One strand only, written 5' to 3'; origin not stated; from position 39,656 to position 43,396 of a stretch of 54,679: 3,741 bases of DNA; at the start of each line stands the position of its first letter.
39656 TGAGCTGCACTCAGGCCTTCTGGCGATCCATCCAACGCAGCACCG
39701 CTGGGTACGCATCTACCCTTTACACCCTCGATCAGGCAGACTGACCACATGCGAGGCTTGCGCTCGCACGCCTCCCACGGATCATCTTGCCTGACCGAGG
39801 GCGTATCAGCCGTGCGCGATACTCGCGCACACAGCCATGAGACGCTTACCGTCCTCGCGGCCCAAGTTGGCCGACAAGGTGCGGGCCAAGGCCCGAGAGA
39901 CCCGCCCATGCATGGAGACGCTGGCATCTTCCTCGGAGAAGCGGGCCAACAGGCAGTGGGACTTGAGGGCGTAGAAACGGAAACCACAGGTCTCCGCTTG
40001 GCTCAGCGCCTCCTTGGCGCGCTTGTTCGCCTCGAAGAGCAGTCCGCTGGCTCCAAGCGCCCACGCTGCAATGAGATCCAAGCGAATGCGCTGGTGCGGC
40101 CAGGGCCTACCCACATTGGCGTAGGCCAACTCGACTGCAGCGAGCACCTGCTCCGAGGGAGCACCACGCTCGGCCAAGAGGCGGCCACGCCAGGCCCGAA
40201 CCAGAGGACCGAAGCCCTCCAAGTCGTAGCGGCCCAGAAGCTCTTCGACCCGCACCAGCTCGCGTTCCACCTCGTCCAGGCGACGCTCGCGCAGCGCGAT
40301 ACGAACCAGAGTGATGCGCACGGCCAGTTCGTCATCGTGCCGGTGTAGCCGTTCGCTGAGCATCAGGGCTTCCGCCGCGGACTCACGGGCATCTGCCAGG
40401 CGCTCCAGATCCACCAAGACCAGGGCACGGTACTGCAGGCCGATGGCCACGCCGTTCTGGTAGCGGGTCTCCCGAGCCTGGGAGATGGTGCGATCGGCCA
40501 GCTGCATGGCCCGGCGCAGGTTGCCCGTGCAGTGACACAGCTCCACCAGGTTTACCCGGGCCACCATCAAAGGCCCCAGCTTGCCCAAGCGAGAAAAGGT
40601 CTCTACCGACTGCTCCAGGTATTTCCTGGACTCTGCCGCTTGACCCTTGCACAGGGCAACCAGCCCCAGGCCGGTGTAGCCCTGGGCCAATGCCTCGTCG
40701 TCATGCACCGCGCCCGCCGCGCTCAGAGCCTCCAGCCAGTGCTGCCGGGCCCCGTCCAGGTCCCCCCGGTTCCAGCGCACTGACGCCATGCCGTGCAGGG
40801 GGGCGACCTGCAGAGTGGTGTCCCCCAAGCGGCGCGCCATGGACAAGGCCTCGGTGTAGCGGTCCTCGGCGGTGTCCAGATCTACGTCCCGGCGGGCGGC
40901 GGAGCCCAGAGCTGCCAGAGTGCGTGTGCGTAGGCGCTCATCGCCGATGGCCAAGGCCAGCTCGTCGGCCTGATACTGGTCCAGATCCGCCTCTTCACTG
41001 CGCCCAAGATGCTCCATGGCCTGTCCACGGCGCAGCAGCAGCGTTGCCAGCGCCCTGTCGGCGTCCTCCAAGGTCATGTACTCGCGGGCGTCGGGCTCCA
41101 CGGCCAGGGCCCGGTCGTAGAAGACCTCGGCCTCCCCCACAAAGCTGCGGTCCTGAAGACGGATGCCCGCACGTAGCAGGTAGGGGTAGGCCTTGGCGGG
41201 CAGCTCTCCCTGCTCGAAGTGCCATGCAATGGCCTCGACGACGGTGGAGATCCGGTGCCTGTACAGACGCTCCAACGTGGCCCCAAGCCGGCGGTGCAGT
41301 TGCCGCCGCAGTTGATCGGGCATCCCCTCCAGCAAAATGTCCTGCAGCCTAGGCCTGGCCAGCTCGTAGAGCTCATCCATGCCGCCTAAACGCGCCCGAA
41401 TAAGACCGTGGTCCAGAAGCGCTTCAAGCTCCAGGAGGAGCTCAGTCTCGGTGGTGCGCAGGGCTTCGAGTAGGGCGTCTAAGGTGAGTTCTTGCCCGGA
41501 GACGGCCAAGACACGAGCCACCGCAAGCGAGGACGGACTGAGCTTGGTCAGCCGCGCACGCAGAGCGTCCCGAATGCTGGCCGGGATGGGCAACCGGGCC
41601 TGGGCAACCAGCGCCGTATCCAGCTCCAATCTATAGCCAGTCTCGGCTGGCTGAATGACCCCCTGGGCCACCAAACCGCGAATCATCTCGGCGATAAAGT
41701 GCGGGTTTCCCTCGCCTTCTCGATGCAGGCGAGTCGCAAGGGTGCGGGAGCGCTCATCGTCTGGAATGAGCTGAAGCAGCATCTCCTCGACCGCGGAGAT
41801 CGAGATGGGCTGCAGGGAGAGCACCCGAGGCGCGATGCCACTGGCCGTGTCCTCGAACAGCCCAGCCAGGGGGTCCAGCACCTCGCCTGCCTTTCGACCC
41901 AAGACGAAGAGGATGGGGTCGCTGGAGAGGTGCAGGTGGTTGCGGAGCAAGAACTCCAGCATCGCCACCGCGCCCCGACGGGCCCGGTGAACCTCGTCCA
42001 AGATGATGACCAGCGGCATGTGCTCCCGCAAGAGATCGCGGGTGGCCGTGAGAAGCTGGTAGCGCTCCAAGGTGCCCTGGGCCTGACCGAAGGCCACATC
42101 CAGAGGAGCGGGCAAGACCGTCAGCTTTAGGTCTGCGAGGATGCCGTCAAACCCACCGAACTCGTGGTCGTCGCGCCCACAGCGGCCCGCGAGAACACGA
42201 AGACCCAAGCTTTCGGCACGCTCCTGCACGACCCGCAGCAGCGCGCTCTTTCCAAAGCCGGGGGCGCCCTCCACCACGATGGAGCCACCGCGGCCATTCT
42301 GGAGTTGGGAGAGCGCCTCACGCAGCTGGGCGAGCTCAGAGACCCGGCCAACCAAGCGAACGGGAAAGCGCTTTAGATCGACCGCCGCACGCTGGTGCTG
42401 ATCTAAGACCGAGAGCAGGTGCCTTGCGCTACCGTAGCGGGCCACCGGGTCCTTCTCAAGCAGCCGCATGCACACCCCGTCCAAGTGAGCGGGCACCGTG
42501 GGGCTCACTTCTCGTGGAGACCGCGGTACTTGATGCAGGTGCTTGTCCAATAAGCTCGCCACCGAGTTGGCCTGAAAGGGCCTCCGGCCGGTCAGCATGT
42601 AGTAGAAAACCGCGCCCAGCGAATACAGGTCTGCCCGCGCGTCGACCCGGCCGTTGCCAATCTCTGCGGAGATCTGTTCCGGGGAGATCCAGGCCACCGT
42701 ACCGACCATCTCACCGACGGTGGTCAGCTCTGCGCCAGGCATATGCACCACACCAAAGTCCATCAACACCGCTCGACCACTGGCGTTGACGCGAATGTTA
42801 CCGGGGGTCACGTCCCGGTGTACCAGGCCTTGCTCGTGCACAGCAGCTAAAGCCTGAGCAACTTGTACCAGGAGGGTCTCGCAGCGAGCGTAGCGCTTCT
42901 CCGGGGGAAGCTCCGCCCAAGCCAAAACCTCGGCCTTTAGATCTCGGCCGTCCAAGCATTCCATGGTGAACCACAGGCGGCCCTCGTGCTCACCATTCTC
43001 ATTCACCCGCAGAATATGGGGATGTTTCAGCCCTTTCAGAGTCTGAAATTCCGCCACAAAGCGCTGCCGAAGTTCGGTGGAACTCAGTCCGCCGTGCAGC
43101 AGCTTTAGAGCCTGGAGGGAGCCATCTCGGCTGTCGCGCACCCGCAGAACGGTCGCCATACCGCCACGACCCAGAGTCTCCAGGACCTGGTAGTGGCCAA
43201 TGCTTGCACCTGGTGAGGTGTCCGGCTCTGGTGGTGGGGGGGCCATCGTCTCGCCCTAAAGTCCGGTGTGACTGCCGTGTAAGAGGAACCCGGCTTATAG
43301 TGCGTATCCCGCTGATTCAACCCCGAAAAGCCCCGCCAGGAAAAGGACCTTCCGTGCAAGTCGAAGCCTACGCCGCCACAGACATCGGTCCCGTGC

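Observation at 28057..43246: Array of four kinase / P-loop NTPase / TPR giants, each paired with a small stress or signalling gene, showing reciprocal motif degeneration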

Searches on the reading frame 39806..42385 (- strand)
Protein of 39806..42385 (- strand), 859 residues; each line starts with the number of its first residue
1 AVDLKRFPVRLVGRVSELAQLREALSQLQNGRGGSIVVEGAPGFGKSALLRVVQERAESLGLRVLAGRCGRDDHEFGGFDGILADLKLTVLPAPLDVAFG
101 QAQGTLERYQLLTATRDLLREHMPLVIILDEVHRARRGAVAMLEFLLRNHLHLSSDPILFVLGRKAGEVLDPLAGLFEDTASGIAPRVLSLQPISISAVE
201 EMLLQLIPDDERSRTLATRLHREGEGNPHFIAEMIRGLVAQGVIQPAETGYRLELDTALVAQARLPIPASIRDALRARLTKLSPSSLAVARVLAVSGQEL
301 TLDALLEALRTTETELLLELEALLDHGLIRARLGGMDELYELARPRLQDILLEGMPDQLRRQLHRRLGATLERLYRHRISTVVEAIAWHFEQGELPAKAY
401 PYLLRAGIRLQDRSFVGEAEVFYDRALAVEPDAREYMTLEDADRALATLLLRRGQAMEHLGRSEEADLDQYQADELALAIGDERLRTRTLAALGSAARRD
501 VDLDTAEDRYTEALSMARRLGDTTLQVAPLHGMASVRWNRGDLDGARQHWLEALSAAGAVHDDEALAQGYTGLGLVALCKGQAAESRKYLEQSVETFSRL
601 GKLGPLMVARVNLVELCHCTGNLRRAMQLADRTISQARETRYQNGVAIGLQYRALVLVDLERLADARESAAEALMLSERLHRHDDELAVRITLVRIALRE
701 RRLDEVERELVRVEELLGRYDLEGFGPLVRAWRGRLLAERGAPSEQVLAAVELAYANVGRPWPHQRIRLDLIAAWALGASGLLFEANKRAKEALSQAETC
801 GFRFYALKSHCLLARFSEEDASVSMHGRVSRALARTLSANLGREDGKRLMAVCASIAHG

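Call 39: search_solved_structures(query=window:39806-42385:-, max_evalue=0.01, show_alignments=2)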
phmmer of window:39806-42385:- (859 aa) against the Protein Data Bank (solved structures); distinct sequences matched with E-value up to 0.01: 4.
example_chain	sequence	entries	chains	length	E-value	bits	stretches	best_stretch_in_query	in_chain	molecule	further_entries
3gw4_A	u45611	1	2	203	0.00047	21.9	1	454-601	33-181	Uncharacterized protein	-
3sf4_A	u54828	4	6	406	0.00079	21.2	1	457-619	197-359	G-protein-signaling modulator 2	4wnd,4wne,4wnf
4wng_A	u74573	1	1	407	0.0008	21.2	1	457-619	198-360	G-protein-signaling modulator 2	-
6hc2_A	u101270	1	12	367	0.0013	20.4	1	459-616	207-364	G-protein-signaling modulator 2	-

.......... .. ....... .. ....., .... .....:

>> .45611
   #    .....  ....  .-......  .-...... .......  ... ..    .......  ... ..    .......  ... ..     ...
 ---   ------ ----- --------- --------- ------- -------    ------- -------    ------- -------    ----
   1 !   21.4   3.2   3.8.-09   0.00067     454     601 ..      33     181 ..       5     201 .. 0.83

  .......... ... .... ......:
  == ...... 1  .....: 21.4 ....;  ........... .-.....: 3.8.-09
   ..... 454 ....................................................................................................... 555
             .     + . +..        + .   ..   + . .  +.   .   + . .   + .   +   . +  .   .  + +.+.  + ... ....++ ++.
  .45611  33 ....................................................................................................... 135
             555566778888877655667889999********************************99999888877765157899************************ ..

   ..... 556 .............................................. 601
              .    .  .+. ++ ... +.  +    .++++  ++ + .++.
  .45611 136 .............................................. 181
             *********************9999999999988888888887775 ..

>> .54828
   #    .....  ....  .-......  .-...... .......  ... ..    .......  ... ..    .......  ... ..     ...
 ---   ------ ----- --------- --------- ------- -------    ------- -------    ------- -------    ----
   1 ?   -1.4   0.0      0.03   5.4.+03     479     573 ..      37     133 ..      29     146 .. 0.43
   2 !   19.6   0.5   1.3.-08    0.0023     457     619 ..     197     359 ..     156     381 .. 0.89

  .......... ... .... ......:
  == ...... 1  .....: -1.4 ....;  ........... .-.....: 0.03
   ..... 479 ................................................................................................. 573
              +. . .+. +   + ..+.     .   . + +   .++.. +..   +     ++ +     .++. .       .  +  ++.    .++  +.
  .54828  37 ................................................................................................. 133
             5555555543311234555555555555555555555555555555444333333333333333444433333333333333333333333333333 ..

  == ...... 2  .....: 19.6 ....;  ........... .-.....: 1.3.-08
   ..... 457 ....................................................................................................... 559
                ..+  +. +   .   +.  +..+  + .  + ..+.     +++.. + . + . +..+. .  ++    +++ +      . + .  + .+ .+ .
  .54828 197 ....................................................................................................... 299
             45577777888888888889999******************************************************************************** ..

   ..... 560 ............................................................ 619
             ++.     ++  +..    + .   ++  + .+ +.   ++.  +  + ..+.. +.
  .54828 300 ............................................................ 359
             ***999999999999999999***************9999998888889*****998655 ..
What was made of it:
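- Tried and rejected: A PDB sequence search with the K5 NOD-TPR part (call 39).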

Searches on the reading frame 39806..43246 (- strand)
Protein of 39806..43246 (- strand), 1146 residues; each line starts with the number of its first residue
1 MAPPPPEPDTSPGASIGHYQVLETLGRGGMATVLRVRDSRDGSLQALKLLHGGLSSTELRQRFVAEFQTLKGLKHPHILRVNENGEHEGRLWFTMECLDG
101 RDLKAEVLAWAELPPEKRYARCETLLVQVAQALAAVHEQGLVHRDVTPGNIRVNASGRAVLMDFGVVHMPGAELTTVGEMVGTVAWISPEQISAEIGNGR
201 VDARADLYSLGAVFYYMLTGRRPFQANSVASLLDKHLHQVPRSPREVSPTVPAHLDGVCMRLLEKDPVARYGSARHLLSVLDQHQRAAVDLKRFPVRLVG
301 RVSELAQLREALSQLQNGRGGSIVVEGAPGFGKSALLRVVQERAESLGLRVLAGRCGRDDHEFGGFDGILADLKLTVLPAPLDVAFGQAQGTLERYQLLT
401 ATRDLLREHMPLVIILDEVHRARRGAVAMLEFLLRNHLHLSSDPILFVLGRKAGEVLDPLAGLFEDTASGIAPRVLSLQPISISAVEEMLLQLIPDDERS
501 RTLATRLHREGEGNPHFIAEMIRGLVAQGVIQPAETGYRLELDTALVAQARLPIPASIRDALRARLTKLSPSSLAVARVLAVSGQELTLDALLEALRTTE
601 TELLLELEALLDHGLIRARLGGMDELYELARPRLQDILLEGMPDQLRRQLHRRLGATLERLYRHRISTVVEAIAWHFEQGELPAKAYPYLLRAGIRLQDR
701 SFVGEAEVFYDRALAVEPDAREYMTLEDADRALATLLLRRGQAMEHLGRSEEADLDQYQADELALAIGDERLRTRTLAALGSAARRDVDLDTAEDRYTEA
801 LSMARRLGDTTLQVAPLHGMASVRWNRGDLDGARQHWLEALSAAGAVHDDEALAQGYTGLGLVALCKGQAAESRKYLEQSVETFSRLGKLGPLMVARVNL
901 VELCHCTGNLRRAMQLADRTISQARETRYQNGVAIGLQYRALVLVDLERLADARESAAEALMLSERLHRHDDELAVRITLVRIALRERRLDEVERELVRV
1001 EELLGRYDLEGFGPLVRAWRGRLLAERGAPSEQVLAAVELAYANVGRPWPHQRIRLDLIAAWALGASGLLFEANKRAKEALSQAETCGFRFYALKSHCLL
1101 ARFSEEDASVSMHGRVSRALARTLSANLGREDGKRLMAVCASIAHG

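Call 3: search_protein_families(library=pfam, proteins=[window:39806-43246:-], max_evalue=0.01)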
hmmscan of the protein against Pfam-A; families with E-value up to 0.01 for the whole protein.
window:39806-43246:- (1146 aa): 10 families
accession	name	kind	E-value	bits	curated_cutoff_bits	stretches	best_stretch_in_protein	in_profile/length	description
PF00069.31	Pkinase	-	2.6e-37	129.1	31.7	1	19-275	1-255/263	Protein kinase domain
PF07714.23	PK_Tyr_Ser-Thr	-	4.9e-19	69.1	23.1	1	21-261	3-239/258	Protein tyrosine and serine/threonine kinase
PF13191.12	AAA_16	-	6e-17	63.1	32.6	1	297-437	1-159/167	AAA ATPase domain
PF17874.7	TPR_MalT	-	2.5e-15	57.1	45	2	715-881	19-188/336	MalT-like TPR region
PF13424.12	TPR_12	-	3.9e-11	43.4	30.1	2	816-883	5-74/77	Tetratricopeptide repeat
PF13401.12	AAA_22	-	3.4e-07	31.1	27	1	319-435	4-108/130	AAA domain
PF07719.23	TPR_2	-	5e-06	26.7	27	0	936-965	3-32/34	Tetratricopeptide repeat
PF03109.22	ABC1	-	2.7e-05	23.9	22.9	1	91-169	143-216/244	ABC1 atypical kinase-like domain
PF06293.20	Kdo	-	0.0021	18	21.3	0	92-164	93-166/207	Lipopolysaccharide kinase (Kdo/WaaP) family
PF10923.14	BrxC_BrxD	-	0.0066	15.8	22.2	0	299-351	28-80/414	BREX system ATP-binding protein BrxC/D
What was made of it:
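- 39806..43246 (-): K5: Hanks-type kinase + STAND NTPase (NOD) + TPR sensor. Its catalytic loop is atypical and its Walker A is canonical. Pkinase, AAA_16 (63 bits) and TPR_MalT (57 bits) (call 3).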

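Call 22: search_protein_families(library=padloc, proteins=[window:39806-43246:-], max_evalue=0.001)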
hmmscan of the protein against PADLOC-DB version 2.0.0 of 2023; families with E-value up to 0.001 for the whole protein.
window:39806-43246:- (1146 aa): 32 families (the best 25 are shown)
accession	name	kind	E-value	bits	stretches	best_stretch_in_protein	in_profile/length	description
PDLC04053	PD-T4-6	-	5.3e-72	240.9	1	13-286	5-273/311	-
PDLC04042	PD-T4-6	-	5.9e-71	237.5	1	16-287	8-275/292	-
PDLC04043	PD-T4-6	-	3.7e-69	231.9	1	12-282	10-275/452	-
PDLC04061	PD-T4-6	-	1.1e-65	221.1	1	17-285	16-284/510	-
PDLC04041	PD-T4-6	-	2.3e-65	219.6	1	7-282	19-291/443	-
PDLC04054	PD-T4-6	-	4.7e-65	218.3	1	13-283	6-272/347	-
PDLC04039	PD-T4-6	-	4.5e-61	205.3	1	8-278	5-269/458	-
PDLC04060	PD-T4-6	-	3.7e-54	182.4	1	17-285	8-270/486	-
PDLC04138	mad6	-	2e-51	173.7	1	13-283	47-312/659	mads_6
PDLC04047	PD-T4-6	-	1.1e-50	170.6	1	16-285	9-273/327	-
PDLC04052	PD-T4-6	-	2.2e-49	167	1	17-277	9-269/496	-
PDLC04040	PD-T4-6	-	2.6e-49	166.4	1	25-278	2-259/547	-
PDLC04057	PD-T4-6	-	8.1e-47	158.2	1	17-284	8-270/443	-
PDLC04048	PD-T4-6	-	8.7e-42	141.7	1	17-279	10-267/354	-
PDLC04050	PD-T4-6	-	6e-39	132.2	1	13-284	59-326/480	-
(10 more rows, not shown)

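Call 23: search_protein_families(library=ncbifam, proteins=[window:39806-43246:-], max_evalue=0.001)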
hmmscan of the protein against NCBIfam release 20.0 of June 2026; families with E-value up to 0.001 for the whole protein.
window:39806-43246:- (1146 aa): 18 families
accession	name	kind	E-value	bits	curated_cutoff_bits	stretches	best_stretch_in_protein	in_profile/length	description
NF033483.0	PknB_PASTA_kin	equivalog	8.5e-65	219.8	450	1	17-286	7-270/563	Stk1 family PASTA domain-containing Ser/Thr kinase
TIGR03903.1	TOMM_kin_cyc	equivalog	7.4e-55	186.4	705.75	3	47-279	8-242/1267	TOMM system kinase/cyclase fusion protein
NF052427.1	StpK7MSMEG_1200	equivalog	9.6e-53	179.5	900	1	15-290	5-274/601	serine/threonine protein kinase StpK7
NF047741.1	antiphage_MADS6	equivalog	2.2e-43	148.7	460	2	126-289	305-465/612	methylation-associated defense system protein kinase MAD6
NF038150.1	lanthi_synth_IV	equivalog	3.6e-31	108.3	650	1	9-288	181-460/851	class IV lanthionine synthetase LanL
NF009651.0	PRK13184.1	equivalog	1.1e-28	99.7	839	1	16-285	1-291/932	serine/threonine-protein kinase PknD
NF053615.1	SerThrKinAfsKStmc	equivalog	1.3e-15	57.2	1300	1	15-229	11-219/809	protein serine/threonine kinase AfsK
NF038151.1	lanthi_synth_III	equivalog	2.7e-12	45.9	575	1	61-234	268-442/833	class III lanthionine synthetase LanKC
NF041717.1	HaaA_phane_TPR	equivalog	4.6e-08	31.6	1125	1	748-968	606-822/882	cyclophane-containing RiPP biosynthesis TPR protein HaaT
TIGR03724.2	arch_bud32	equivalog_domain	8.7e-08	31.9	125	1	71-168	53-132/193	KEOPS complex kinase/ATPase Bud32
NF043056.1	T4SS_LegK1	equivalog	2e-06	26.7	550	1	135-217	204-283/516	Dot/Icm T4SS effector kinase LegK1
NF007174.0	PRK09605.1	equivalog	2.7e-06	26.2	447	1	71-168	396-474/535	bifunctional N(6)-L-threonylcarbamoyladenine synthase/serine/threonine protein kinase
NF003420.0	PRK04841.1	equivalog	7.1e-06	24.3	537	1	821-1007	459-645/903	HTH-type transcriptional regulator MalT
TIGR02928.1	TIGR02928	subfamily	0.00021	20.3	181.3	1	286-436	5-156/366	orc1/cdc6 family replication initiation protein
NF053520.1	HK_Porph_FimS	equivalog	0.00033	19.1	600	1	730-965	80-315/618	sensor histidine kinase FimS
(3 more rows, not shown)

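Call 90: search_protein_representatives(protein=window:39809-43246:-)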
Query: 1146 residues. Proteins with E-value up to 0.001 (for the whole library): 1014975; up to 1e-10: 700379; up to 1e-30: 134120. The best 150 are listed.
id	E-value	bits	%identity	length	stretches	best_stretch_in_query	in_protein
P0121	0.0e+00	1089.3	52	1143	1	8-1137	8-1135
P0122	8.4e-282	954.3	47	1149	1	8-1139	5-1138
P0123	1.5e-277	940.3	44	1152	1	6-1138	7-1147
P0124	2.3e-272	923.1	43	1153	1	9-1139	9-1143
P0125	8.2e-272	921.3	94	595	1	370-831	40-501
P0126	1.8e-252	857.2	45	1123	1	42-1138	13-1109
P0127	1.1e-245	834.8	40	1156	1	12-1136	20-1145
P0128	3.4e-240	816.6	43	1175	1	11-1132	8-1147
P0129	1.1e-238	811.5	42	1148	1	10-1140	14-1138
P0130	1.4e-235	801.3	43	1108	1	30-1136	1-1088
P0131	5.1e-233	792.8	42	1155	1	9-1138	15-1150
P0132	6.4e-222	756.1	42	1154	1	8-1137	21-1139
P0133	1.5e-221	754.8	41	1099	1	30-1138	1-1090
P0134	1.1e-218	745.3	40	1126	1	9-1136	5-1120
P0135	8.8e-215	732.4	42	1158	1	13-1136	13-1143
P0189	2.0e-96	340.6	34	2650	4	17-356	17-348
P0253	1.8e-82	294.3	33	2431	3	16-376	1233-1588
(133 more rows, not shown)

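Call 94: search_protein_families(library=pfam, proteins=[P0253, P0189], max_evalue=0.00001)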
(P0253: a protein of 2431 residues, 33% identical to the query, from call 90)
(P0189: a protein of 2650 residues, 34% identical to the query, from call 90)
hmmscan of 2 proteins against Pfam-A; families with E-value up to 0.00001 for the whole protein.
P0253 (2431 aa): 7 families
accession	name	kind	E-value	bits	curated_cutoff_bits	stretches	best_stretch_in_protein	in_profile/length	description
PF00069.31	Pkinase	-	1.4e-86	290.6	31.7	2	15-270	2-257/263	Protein kinase domain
PF07714.23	PK_Tyr_Ser-Thr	-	1.7e-58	198.4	23.1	2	1240-1479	5-257/258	Protein tyrosine and serine/threonine kinase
PF13191.12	AAA_16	-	8.9e-46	156.9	32.6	2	300-483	2-167/167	AAA ATPase domain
PF13401.12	AAA_22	-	1.3e-14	55.1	27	0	323-483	6-121/130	AAA domain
PF03109.22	ABC1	-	3.2e-12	46.5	22.9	0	1272-1386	114-222/244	ABC1 atypical kinase-like domain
PF01637.24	ATPase_2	-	3e-07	30.9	33.2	0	300-476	1-140/225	ATPase domain predominantly from Archaea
PF17667.7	Pkinase_fungal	-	5.6e-06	25.8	24.1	0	118-188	287-363/387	Fungal protein kinase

P0189 (2650 aa): 7 families
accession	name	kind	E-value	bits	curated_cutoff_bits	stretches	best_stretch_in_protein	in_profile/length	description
PF00069.31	Pkinase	-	1.7e-73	247.7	31.7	2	1266-1528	2-258/263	Protein kinase domain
PF07714.23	PK_Tyr_Ser-Thr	-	1.2e-40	139.9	23.1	2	1321-1522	45-250/258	Protein tyrosine and serine/threonine kinase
PF13191.12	AAA_16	-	5.3e-25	89.3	32.6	2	1555-1740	2-164/167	AAA ATPase domain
PF17667.7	Pkinase_fungal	-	4.6e-07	29.3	24.1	0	120-185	293-372/387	Fungal protein kinase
PF01636.29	APH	-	1.2e-06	29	23.2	0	44-132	22-110/239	Phosphotransferase enzyme family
PF13401.12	AAA_22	-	2e-06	28.5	27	0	1576-1732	4-109/130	AAA domain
PF03109.22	ABC1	-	2.3e-06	27.4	22.9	0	1354-1423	145-217/244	ABC1 atypical kinase-like domain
